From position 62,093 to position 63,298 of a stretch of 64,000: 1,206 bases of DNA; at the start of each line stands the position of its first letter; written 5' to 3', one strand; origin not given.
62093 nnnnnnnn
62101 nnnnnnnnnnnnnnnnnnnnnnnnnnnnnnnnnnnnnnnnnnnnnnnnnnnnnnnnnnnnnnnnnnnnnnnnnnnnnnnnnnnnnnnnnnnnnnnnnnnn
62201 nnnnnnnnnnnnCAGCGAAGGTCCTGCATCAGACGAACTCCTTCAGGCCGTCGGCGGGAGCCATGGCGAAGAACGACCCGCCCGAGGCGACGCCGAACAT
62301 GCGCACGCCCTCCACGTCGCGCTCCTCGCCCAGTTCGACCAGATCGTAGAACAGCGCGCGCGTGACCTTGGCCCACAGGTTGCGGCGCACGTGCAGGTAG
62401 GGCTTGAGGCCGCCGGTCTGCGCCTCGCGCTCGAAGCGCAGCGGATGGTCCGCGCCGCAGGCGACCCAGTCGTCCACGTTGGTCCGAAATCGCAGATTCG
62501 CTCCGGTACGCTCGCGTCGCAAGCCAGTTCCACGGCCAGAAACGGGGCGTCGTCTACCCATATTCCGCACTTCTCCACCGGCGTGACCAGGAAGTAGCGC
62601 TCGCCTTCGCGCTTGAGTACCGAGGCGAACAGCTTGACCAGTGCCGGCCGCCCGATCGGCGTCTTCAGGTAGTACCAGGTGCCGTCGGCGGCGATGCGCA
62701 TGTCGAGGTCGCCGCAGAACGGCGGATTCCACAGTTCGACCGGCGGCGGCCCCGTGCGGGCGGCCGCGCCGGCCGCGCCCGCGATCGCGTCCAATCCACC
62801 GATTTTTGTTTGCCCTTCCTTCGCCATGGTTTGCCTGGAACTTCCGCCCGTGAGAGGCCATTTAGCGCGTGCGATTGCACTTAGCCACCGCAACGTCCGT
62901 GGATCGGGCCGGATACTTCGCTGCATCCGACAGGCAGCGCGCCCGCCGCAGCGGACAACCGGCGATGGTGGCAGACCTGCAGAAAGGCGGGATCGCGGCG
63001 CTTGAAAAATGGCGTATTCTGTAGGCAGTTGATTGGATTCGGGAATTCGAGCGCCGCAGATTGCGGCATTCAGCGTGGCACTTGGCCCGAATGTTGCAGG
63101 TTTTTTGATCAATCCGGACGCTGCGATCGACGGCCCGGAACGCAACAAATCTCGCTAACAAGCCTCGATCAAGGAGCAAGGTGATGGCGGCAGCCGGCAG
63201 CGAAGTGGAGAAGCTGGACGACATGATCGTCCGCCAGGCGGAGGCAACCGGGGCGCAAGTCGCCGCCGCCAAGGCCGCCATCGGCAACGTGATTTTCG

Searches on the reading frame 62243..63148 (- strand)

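Call 86: search_protein_families(library=pfam, proteins=[window:62243-63148:-], max_evalue=0.0001)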
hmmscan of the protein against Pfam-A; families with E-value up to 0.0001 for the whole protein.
window:62243-63148:- (301 aa): 1 family
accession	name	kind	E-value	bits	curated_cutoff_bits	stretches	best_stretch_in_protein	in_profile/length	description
PF06938.16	DUF1285_N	-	1.1e-32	112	29.3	1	135-201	1-67/67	Domain of unknown function (DUF1285), N-terminal domain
